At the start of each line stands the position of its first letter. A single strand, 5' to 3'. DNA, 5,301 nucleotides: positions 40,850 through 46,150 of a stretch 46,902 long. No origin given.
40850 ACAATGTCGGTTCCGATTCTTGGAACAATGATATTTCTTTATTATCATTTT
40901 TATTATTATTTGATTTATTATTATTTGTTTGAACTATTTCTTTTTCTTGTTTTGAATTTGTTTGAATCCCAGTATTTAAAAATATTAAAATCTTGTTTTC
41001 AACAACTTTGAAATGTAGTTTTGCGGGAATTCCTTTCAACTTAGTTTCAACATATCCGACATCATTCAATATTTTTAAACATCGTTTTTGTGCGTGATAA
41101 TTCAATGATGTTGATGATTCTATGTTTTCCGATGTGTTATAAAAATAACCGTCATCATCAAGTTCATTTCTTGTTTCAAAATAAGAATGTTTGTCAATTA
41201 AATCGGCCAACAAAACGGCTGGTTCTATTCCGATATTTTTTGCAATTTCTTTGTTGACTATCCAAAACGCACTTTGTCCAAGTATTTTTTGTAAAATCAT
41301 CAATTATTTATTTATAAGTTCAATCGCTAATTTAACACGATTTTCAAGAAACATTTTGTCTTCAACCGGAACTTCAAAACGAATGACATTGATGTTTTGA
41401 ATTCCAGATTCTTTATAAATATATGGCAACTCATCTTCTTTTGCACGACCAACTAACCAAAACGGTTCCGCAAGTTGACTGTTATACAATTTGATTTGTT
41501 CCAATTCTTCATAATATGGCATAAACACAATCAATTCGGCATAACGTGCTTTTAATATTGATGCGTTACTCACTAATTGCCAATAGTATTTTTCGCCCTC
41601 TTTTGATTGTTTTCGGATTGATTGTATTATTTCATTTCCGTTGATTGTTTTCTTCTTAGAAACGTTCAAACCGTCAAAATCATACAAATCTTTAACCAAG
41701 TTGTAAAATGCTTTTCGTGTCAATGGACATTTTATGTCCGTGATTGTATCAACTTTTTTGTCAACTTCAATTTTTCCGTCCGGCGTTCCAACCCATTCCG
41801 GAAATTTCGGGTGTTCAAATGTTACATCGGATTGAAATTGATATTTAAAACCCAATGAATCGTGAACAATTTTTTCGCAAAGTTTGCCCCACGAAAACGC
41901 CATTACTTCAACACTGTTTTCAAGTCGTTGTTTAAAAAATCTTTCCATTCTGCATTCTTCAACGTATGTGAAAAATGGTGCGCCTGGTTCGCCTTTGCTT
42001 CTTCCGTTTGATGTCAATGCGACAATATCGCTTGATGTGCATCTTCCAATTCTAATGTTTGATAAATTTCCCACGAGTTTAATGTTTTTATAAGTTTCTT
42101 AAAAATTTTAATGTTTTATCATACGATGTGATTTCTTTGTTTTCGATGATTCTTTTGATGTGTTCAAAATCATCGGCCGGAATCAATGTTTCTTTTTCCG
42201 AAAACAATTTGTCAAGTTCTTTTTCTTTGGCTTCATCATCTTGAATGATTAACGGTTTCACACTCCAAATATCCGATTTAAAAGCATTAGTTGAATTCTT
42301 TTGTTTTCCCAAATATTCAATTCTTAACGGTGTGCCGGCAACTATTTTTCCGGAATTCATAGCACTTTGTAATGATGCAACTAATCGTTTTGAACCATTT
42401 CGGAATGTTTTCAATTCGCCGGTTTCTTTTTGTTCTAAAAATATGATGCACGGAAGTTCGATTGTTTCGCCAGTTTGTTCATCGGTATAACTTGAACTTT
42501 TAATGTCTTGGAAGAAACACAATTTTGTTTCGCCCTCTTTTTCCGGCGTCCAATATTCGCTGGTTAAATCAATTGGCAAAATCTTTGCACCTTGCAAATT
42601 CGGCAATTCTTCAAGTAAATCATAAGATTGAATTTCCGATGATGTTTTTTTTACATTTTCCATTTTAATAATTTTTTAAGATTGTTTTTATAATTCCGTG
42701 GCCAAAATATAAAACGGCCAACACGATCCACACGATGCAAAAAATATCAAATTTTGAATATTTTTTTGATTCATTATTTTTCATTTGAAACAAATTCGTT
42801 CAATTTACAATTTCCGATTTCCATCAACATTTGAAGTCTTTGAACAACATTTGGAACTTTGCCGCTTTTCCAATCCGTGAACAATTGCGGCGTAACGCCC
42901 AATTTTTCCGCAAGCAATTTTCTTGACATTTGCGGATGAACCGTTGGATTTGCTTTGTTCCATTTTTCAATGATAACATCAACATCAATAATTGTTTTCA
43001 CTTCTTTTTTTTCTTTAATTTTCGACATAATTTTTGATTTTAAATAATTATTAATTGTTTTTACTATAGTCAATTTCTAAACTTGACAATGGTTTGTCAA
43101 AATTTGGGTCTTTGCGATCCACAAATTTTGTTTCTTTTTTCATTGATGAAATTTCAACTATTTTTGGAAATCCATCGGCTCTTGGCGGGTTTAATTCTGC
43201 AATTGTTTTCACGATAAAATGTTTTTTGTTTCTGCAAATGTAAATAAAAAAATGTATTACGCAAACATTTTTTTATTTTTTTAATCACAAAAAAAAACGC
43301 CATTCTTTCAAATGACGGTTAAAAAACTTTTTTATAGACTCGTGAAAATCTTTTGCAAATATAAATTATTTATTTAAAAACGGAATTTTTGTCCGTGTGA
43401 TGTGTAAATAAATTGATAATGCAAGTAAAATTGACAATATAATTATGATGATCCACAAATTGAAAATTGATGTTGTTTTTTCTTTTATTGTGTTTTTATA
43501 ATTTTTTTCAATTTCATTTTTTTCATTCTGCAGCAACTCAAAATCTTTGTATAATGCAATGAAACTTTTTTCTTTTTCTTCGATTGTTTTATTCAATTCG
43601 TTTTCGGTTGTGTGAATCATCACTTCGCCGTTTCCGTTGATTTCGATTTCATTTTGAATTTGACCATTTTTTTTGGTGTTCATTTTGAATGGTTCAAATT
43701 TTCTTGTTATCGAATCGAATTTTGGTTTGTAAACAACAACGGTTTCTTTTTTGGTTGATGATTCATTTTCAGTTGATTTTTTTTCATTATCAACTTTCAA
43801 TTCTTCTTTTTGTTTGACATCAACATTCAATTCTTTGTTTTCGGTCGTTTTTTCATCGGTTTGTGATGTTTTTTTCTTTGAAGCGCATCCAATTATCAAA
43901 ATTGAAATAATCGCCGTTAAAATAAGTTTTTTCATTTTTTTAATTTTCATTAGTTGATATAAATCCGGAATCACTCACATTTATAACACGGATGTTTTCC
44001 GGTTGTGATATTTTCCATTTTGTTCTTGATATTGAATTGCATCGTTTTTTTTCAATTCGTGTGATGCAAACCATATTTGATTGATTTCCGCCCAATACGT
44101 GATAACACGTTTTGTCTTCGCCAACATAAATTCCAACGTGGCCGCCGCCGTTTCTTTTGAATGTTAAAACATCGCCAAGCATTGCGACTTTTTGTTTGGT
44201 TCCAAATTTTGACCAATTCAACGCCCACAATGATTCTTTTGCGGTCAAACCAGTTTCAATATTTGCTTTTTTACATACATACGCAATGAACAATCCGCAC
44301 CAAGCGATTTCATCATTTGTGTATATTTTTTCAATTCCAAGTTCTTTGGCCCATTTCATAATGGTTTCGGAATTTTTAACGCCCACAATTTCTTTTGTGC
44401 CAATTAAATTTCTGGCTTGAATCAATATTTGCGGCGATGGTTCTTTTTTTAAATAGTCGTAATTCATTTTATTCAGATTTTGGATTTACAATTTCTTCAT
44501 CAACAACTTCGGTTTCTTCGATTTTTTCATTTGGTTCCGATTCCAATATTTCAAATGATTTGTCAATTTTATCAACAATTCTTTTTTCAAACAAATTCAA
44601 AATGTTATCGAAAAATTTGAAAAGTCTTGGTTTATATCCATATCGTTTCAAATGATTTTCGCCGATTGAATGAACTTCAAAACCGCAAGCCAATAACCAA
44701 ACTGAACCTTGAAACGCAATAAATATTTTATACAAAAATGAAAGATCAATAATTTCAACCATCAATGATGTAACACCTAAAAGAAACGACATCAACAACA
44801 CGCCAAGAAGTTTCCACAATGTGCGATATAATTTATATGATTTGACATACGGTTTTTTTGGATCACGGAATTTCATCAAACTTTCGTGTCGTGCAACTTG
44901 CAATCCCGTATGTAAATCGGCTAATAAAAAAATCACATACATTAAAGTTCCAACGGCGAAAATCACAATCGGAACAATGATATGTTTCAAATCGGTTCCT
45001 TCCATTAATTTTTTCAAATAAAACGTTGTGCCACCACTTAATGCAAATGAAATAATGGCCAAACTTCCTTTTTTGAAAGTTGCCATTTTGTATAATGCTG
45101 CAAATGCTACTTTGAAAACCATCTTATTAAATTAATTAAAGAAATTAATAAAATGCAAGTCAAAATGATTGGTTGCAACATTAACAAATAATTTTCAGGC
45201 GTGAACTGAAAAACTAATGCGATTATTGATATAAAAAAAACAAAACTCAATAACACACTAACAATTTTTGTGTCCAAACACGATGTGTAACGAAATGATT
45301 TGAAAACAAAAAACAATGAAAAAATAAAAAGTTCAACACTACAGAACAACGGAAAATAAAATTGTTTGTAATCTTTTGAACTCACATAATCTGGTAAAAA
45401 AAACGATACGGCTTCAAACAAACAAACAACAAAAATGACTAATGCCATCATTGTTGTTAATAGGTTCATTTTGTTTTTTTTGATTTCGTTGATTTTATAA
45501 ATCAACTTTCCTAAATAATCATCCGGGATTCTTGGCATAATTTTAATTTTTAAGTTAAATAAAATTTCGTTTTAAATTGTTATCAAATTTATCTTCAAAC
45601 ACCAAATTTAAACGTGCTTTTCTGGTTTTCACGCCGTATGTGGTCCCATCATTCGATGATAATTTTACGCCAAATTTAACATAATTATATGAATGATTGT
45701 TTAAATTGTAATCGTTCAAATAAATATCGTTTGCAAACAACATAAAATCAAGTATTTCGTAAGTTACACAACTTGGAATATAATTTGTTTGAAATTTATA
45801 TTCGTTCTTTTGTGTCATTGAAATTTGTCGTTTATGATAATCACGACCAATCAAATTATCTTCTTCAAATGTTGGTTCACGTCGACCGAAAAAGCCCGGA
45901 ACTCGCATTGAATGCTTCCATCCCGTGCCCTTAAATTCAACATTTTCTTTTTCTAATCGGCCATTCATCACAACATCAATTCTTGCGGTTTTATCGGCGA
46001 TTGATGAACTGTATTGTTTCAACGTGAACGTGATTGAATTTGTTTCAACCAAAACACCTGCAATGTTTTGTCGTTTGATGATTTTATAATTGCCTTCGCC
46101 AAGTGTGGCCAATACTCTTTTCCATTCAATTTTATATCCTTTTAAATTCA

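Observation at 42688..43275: Early locus with acr-aca-like architecture: operator-bearing promoter, tiny ORF, XRE HTH, coupled micropeptide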

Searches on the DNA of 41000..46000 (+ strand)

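Call 5: search_dna_similar(query=window:41000-46000:+, collection=phages, mode=near)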
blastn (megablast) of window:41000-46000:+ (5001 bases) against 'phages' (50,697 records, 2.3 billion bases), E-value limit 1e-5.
Records with a match: 29; places in all: 30; records where one place covers at least 80% of the query: 28.
Best place of each record, by identity: 95-99% 29.
By first word of the organism name: Flavobacterium 29.
By host as written in the record: Flavobacterium psychrophilum 950106-1/1 13; Flavobacterium psychrophilum FPS-F15 6; Flavobacterium psychrophilum 020612-2/1 3; Flavobacterium psychrophilum FPS-D10 1; Flavobacterium psychrophilum FPS-D5 1; Flavobacterium psychrophilum 305-4 1; Flavobacterium psychrophilum FPS-S7 1; Flavobacterium psychrophilum FPS-S30 1; and 2 more.
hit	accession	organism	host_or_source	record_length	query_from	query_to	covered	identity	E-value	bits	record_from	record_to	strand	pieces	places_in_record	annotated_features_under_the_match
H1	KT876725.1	Flavobacterium phage FpV9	Flavobacterium psychrophilum 950106-1/1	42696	1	5001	100%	98.6%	0e+0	8848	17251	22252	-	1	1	hypothetical protein (x9)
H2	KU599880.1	Flavobacterium phage Fpv5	Flavobacterium psychrophilum 950106-1/1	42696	1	5001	100%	98.6%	0e+0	8848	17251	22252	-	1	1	hypothetical protein (x9)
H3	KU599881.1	Flavobacterium phage Fpv6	Flavobacterium psychrophilum 950106-1/1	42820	1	5001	100%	98.6%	0e+0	8848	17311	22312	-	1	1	hypothetical protein (x9)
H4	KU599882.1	Flavobacterium phage Fpv7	Flavobacterium psychrophilum 950106-1/1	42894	1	5001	100%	98.6%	0e+0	8848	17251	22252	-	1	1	hypothetical protein (x9)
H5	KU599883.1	Flavobacterium phage Fpv8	Flavobacterium psychrophilum 950106-1/1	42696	1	5001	100%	98.6%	0e+0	8848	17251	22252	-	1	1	hypothetical protein (x9)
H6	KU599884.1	Flavobacterium phage Fpv10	Flavobacterium psychrophilum 950106-1/1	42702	1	5001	100%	98.6%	0e+0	8848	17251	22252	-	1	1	hypothetical protein (x9)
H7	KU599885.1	Flavobacterium phage Fpv11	Flavobacterium psychrophilum 950106-1/1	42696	1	5001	100%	98.6%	0e+0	8848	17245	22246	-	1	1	hypothetical protein (x9)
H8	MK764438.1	Flavobacterium phage FPSV-D19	Flavobacterium psychrophilum FPS-D10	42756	1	5001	100%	98.6%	0e+0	8848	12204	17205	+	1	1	hypothetical protein (x8) | XRE family transcriptional regulator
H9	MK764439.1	Flavobacterium phage FPSV-D22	Flavobacterium psychrophilum FPS-D5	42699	1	5001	100%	98.6%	0e+0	8848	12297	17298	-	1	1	hypothetical protein (x8) | XRE family transcriptional regulator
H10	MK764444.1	Flavobacterium phage FPSV-S3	Flavobacterium psychrophilum 305-4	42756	1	5001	100%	98.6%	0e+0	8848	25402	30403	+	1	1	hypothetical protein (x8) | XRE family transcriptional regulator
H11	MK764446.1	Flavobacterium phage FPSV-S18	Flavobacterium psychrophilum FPS-S7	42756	1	5001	100%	98.6%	0e+0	8848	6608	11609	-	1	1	hypothetical protein (x8) | XRE family transcriptional regulator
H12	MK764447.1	Flavobacterium phage FPSV-S20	Flavobacterium psychrophilum FPS-S30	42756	1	5001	100%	98.6%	0e+0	8848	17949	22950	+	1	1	hypothetical protein (x8) | XRE family transcriptional regulator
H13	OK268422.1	Flavobacterium phage FPSV-S20A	Flavobacterium psychrophilum FPS-F15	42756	1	5001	100%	98.6%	0e+0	8848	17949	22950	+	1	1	record has no annotation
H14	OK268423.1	Flavobacterium phage FPSV-S20B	Flavobacterium psychrophilum FPS-F15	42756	1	5001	100%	98.6%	0e+0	8848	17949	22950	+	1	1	record has no annotation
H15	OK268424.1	Flavobacterium phage FPSV-S20C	Flavobacterium psychrophilum FPS-F15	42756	1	5001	100%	98.6%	0e+0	8848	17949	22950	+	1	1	record has no annotation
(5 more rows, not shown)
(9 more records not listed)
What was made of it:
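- The window is 98.6% identical to FpV9/FPSV phages of F. psychrophilum (call 5).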

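Call 6: get_annotated_region(hit=H8, flank=3000)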
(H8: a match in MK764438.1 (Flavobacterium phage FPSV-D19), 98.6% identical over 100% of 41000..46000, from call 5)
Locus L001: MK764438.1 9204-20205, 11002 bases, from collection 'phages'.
description: Flavobacterium phage FPSV-D19, complete genome.
organism: Flavobacterium phage FPSV-D19 (NCBI taxid 2575339)
taxonomy: Viruses; Duplodnaviria; Heunggongvirae; Uroviricota; Caudoviricetes
host: Flavobacterium psychrophilum FPS-D10; source: -; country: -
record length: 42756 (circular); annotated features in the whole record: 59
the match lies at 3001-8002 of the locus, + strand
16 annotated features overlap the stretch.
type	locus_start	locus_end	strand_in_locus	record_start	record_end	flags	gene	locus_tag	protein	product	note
CDS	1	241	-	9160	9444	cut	-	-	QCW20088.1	hypothetical protein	unknown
CDS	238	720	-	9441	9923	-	-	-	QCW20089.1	hypothetical protein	unknown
CDS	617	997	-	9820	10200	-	-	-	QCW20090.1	hypothetical protein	unknown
CDS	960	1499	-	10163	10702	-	-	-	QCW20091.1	hypothetical protein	unknown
CDS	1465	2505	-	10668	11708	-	-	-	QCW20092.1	hypothetical protein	unknown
CDS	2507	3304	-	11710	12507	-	-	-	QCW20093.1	hypothetical protein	unknown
CDS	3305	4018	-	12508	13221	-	-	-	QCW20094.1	hypothetical protein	unknown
CDS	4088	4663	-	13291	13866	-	-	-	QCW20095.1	hypothetical protein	unknown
CDS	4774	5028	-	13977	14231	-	-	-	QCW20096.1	XRE family transcriptional regulator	transcriptional regulator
CDS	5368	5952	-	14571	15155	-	-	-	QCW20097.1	hypothetical protein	unknown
CDS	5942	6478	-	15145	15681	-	-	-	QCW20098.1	hypothetical protein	unknown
CDS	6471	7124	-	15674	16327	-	-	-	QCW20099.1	hypothetical protein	unknown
CDS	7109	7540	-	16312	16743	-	-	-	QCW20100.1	hypothetical protein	unknown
CDS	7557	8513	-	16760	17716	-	-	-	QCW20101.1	hypothetical protein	unknown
CDS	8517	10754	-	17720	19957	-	-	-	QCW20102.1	hypothetical protein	unknown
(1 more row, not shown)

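Call 7: search_dna_similar(query=window:42600-43400:+, collection=phages, mode=distant, max_rows=60, rows=spread)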
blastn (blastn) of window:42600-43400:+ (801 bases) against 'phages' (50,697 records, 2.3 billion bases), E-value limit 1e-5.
Records with a match: 29; places in all: 87; records where one place covers at least 80% of the query: 29.
Best place of each record, by identity: 95-99% 29.
By first word of the organism name: Flavobacterium 29.
By host as written in the record: Flavobacterium psychrophilum 950106-1/1 13; Flavobacterium psychrophilum FPS-F15 6; Flavobacterium psychrophilum 020612-2/1 3; Flavobacterium psychrophilum FPS-D14 1; Flavobacterium psychrophilum FPS-D10 1; Flavobacterium psychrophilum FPS-D5 1; Flavobacterium psychrophilum F482 1; Flavobacterium psychrophilum 305-4 1; and 2 more.
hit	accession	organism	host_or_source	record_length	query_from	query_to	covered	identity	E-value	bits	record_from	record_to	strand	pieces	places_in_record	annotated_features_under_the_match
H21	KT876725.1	Flavobacterium phage FpV9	Flavobacterium psychrophilum 950106-1/1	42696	1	801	100%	98.0%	0e+0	1370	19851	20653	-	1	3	hypothetical protein (x3)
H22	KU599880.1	Flavobacterium phage Fpv5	Flavobacterium psychrophilum 950106-1/1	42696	1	801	100%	98.0%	0e+0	1370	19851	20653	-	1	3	hypothetical protein (x3)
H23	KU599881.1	Flavobacterium phage Fpv6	Flavobacterium psychrophilum 950106-1/1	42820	1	801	100%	98.0%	0e+0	1370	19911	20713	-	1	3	hypothetical protein (x3)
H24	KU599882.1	Flavobacterium phage Fpv7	Flavobacterium psychrophilum 950106-1/1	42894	1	801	100%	98.0%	0e+0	1370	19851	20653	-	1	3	hypothetical protein (x3)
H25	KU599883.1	Flavobacterium phage Fpv8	Flavobacterium psychrophilum 950106-1/1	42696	1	801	100%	98.0%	0e+0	1370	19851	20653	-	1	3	hypothetical protein (x3)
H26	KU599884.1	Flavobacterium phage Fpv10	Flavobacterium psychrophilum 950106-1/1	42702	1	801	100%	98.0%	0e+0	1370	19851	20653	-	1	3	hypothetical protein (x3)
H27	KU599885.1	Flavobacterium phage Fpv11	Flavobacterium psychrophilum 950106-1/1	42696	1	801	100%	98.0%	0e+0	1370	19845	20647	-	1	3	hypothetical protein (x3)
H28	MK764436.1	Flavobacterium phage FPSV-D2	Flavobacterium psychrophilum FPS-D14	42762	1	801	100%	98.0%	0e+0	1370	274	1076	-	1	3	XRE family transcriptional regulator | hypothetical protein (x2)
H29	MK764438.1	Flavobacterium phage FPSV-D19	Flavobacterium psychrophilum FPS-D10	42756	1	801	100%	98.0%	0e+0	1370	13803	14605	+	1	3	XRE family transcriptional regulator | hypothetical protein (x2)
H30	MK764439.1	Flavobacterium phage FPSV-D22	Flavobacterium psychrophilum FPS-D5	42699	1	801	100%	98.0%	0e+0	1370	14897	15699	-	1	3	XRE family transcriptional regulator | hypothetical protein (x2)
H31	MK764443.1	Flavobacterium phage FPSV-S2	Flavobacterium psychrophilum F482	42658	1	801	100%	98.0%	0e+0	1370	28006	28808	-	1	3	XRE family transcriptional regulator | hypothetical protein (x2)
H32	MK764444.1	Flavobacterium phage FPSV-S3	Flavobacterium psychrophilum 305-4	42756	1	801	100%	98.0%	0e+0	1370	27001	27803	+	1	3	XRE family transcriptional regulator | hypothetical protein (x2)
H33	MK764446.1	Flavobacterium phage FPSV-S18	Flavobacterium psychrophilum FPS-S7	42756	1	801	100%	98.0%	0e+0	1370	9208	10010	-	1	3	XRE family transcriptional regulator | hypothetical protein (x2)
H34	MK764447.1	Flavobacterium phage FPSV-S20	Flavobacterium psychrophilum FPS-S30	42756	1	801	100%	98.0%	0e+0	1370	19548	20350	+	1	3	XRE family transcriptional regulator | hypothetical protein (x2)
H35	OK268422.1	Flavobacterium phage FPSV-S20A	Flavobacterium psychrophilum FPS-F15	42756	1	801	100%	98.0%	0e+0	1370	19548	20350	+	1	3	record has no annotation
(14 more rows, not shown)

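Call 62: search_rna_families(source=window, start=42600, end=43500, threshold=evalue, max_evalue=10)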
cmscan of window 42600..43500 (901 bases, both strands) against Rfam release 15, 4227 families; matches with E-value up to 10: 7.
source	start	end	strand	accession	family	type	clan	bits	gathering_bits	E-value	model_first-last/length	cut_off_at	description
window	43210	43274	+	RF02083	OrzO-P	Gene; antitoxin;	-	23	60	0.39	1-76/76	no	OrzO-P RNA antitoxin family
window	43290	43356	-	RF00368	sroB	Gene; sRNA;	-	22.1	44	4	1-83/83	no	sroB RNA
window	43084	43175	-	RF03860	MIR1520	Gene; miRNA;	CL00145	20.1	53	5.2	20-116/122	no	MIR1520 microRNA precursor family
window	42696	42801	+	RF01769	greA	Cis-reg; leader;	-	18.3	60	1.3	1-124/124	no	Enterobacteria greA leader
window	43122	43192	+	RF01844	SmY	Gene; snRNA; splicing;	-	18.1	39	0.25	1-80/80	no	SmY spliceosomal RNA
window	43078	43231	-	RF01254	snR34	Gene; snRNA; snoRNA; HACA-box;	CL00042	18.1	39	9.1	1-206/206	no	Small nucleolar RNA snR34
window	42963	42994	-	RF00673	mir-217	Gene; miRNA;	-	16.2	70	9.6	1-93/93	no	mir-217 microRNA precursor family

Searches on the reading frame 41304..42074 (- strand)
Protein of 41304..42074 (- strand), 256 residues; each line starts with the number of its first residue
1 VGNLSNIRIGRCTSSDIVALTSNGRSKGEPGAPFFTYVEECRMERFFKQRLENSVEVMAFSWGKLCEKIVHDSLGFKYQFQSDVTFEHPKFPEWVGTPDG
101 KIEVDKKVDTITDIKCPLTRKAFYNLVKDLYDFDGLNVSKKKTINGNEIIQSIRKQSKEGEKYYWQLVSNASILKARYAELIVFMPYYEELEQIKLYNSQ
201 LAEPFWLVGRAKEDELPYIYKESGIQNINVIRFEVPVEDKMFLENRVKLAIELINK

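Call 10: search_protein_families(library=pfam, max_evalue=1, proteins=[window:41304-42074:-])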
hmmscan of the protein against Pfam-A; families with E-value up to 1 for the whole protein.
window:41304-42074:- (256 aa): 1 family
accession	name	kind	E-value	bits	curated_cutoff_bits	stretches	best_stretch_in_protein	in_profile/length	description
PF09588.16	YqaJ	-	0.0004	21.1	22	1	6-122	4-119/150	YqaJ-like viral recombinase domain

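Call 11: search_protein_families(library=phrogs, max_evalue=1, proteins=[window:41304-42074:-])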
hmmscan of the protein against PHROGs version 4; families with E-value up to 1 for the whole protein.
window:41304-42074:- (256 aa): 5 families
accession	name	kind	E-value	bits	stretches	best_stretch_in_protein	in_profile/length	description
phrog_4763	-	unknown function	1.2e-102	343.7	1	7-256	6-248/248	-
phrog_149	-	DNA, RNA and nucleotide metabolism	1e-05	25.1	1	7-196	607-769/1242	exonuclease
phrog_31042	-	unknown function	0.0019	18.7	1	136-183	156-201/265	-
phrog_434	-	DNA, RNA and nucleotide metabolism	0.013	15.7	1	54-184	100-204/372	RecE-like recombination exonuclease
phrog_6036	-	unknown function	0.38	12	1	132-174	11-53/75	-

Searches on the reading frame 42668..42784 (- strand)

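Call 10: search_protein_families(library=pfam, max_evalue=1, proteins=[window:42668-42784:-])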
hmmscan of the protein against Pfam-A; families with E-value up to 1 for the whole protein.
seq(39 aa): 1 family
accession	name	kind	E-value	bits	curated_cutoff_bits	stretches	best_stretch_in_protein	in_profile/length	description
PF07600.16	DUF1564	-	0.13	12.4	25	1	5-39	80-113/167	Protein of unknown function (DUF1564)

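Call 11: search_protein_families(library=phrogs, max_evalue=1, proteins=[window:42668-42784:-])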
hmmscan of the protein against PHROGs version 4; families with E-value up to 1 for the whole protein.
seq(39 aa): 2 families
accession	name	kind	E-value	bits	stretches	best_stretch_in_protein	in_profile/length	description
phrog_16699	-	unknown function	0.045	15.2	1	9-34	70-95/131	-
phrog_9646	-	unknown function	0.062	14.2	1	3-37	91-124/130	-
